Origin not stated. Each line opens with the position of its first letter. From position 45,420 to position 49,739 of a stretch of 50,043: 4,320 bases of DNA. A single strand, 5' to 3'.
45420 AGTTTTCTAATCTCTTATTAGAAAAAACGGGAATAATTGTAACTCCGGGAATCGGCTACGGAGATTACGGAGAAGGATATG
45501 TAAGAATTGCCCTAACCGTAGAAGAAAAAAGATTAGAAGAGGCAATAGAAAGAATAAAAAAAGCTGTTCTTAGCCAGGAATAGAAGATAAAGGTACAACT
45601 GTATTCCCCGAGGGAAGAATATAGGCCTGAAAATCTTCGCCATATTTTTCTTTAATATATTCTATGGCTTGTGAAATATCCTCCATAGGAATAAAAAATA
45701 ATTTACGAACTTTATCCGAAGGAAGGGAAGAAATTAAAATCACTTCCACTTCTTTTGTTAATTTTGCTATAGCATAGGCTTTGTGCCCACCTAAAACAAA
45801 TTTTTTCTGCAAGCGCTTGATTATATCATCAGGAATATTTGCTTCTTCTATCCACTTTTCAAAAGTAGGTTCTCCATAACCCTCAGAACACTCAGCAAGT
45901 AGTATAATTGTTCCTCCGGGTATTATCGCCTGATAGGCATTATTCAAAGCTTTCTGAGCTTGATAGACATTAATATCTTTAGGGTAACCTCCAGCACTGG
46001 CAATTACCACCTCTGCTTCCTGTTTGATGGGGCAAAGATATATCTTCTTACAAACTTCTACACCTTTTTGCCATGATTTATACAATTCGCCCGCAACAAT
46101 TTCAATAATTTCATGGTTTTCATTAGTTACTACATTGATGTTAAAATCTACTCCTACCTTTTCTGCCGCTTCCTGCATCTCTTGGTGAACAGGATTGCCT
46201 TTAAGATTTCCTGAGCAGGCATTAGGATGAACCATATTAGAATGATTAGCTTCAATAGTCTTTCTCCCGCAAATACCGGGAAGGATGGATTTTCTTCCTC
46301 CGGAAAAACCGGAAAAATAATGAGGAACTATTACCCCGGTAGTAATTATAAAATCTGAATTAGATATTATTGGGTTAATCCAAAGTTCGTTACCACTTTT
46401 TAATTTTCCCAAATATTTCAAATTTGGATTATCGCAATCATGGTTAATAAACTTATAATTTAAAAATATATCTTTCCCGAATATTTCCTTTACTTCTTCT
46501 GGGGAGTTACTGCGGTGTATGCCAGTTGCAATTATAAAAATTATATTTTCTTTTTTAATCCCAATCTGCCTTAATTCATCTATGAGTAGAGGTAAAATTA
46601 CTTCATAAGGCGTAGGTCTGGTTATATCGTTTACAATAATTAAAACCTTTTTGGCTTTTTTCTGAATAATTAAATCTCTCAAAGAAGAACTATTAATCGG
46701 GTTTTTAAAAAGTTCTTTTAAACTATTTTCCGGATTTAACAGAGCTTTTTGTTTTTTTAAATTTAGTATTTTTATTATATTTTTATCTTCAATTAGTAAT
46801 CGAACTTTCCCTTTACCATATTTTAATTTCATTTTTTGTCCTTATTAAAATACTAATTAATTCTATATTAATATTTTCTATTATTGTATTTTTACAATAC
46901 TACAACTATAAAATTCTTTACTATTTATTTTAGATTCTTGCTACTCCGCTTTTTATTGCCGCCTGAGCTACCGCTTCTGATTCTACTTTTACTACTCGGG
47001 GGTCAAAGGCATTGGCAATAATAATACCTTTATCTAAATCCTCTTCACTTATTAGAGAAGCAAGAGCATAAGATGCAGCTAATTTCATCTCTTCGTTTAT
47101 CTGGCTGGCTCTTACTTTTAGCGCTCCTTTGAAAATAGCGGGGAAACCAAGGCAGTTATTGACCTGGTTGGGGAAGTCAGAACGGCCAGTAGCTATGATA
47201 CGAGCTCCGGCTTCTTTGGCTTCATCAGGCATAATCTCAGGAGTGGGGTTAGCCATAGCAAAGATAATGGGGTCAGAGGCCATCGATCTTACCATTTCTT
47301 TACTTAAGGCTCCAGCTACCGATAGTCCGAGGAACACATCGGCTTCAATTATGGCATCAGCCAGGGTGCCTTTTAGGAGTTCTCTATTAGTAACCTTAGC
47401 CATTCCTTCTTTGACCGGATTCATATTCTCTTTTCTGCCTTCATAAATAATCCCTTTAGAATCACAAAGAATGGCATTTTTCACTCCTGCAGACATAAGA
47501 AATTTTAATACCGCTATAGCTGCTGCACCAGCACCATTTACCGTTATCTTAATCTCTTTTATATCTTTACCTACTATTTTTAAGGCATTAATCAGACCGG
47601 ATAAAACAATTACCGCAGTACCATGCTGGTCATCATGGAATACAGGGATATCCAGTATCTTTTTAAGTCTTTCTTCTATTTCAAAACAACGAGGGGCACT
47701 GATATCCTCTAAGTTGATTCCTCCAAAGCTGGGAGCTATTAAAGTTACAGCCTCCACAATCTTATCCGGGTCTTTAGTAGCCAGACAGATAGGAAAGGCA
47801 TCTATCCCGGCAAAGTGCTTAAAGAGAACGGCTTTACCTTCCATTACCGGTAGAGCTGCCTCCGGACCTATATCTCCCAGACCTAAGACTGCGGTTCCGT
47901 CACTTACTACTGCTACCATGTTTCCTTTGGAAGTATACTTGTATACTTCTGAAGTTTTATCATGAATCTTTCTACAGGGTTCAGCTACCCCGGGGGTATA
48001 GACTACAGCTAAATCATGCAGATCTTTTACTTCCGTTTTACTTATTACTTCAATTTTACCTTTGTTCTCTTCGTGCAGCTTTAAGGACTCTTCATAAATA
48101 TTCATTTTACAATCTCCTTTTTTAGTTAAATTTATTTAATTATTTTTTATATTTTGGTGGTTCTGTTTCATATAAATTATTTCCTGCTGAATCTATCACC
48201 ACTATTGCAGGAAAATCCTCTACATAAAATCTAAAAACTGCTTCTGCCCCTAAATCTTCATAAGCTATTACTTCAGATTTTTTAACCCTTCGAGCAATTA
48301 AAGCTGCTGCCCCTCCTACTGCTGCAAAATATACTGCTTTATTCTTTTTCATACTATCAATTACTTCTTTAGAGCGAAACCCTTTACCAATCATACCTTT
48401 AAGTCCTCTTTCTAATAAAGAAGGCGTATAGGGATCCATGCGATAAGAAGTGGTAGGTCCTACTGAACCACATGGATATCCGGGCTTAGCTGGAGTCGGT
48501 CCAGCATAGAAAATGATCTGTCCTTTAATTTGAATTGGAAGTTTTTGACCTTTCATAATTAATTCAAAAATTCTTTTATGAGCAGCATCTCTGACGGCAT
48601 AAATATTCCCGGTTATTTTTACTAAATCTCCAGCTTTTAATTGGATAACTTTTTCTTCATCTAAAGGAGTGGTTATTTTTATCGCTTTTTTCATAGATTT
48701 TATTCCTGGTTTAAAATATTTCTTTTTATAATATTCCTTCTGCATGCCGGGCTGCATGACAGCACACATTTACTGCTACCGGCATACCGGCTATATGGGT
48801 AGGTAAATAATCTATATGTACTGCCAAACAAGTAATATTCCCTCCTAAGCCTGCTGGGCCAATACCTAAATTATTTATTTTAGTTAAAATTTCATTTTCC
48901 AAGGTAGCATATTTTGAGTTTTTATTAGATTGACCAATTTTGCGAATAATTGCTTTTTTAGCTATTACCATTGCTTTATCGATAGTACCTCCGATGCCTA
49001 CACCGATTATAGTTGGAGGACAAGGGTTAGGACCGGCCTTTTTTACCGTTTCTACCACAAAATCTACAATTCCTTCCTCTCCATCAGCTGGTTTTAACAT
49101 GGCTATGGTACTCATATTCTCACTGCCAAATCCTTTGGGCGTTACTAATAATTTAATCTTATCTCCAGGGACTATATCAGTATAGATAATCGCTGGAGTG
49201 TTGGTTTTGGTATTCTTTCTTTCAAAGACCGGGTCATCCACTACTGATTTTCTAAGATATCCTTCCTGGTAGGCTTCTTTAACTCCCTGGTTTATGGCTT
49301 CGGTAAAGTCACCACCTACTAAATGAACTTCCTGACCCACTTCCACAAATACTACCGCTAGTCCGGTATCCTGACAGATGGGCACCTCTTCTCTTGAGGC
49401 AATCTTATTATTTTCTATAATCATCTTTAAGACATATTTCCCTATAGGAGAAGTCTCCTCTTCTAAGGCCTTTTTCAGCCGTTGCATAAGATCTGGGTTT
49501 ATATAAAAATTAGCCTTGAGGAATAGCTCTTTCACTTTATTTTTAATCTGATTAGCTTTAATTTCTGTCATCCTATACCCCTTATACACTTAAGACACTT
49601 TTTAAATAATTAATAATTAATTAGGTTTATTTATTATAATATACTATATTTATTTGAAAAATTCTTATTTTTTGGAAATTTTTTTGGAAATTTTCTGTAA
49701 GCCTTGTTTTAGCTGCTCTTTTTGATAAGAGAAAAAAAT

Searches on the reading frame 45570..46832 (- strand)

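Call 73: search_protein_families(library=pfam, proteins=[window:45570-46832:-], max_evalue=0.00001)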
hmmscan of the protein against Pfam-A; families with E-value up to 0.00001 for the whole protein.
window:45570-46832:- (420 aa): 2 families
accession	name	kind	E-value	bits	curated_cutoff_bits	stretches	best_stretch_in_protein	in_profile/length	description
PF09861.14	Lar_N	-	3.3e-67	226.1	23.3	1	5-206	1-202/204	Lactate racemase N-terminal domain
PF21113.2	LarA_C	-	1.4e-20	74.2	25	1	270-413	3-151/152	Lactate racemase C-terminal domain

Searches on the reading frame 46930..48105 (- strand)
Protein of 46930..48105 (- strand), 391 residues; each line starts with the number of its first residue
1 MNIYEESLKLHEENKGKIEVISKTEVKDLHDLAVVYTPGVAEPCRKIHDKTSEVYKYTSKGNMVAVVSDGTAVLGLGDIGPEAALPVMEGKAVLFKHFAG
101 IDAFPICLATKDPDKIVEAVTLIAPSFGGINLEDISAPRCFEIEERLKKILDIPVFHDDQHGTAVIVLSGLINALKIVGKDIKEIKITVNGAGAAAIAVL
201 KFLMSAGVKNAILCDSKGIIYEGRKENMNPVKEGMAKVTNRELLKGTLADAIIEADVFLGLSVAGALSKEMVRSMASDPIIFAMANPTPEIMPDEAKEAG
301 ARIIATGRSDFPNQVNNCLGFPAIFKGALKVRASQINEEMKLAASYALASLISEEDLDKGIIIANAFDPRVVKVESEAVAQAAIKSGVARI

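Call 73: search_protein_families(library=pfam, proteins=[window:46930-48105:-], max_evalue=0.00001)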
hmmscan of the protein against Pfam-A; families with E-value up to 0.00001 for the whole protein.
window:46930-48105:- (391 aa): 2 families
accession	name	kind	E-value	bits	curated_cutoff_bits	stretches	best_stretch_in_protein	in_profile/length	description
PF00390.24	malic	-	8.1e-34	117.4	23.1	1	16-148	2-182/182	Malic enzyme, N-terminal domain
PF03949.21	Malic_M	-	1e-24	87.7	23.5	1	162-364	3-237/258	Malic enzyme, NAD binding domain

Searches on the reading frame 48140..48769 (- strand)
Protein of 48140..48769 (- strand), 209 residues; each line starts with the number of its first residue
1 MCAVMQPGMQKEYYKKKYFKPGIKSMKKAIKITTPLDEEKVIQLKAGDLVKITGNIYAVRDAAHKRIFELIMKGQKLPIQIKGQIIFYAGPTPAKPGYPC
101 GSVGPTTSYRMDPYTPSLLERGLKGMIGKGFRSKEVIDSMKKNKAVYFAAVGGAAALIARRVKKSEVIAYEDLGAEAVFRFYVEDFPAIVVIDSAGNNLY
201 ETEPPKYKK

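Call 73: search_protein_families(library=pfam, proteins=[window:48140-48769:-], max_evalue=0.00001)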
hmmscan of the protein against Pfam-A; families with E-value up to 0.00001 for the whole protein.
window:48140-48769:- (209 aa): 1 family
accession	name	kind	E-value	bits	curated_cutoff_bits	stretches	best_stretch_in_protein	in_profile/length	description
PF05683.17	Fumerase_C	-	3.3e-61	206.7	22.2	1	24-202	23-204/205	Fumarase C-terminus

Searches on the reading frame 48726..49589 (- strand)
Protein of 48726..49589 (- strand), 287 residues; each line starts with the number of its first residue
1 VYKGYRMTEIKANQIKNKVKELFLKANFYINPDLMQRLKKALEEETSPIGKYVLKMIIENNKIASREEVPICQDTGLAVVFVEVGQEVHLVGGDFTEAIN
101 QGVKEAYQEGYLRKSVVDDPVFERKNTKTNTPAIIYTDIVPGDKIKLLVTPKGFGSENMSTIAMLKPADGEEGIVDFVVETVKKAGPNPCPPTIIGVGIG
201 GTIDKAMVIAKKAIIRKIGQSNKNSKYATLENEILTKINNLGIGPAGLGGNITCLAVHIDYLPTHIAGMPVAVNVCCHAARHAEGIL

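Call 73: search_protein_families(library=pfam, proteins=[window:48726-49589:-], max_evalue=0.00001)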
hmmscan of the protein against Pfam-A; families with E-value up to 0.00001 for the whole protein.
window:48726-49589:- (287 aa): 1 family
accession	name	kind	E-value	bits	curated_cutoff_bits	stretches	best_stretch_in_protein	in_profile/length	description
PF05681.19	Fumerase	-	2.7e-119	397.9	25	1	17-284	2-268/270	Fumarate hydratase (Fumerase)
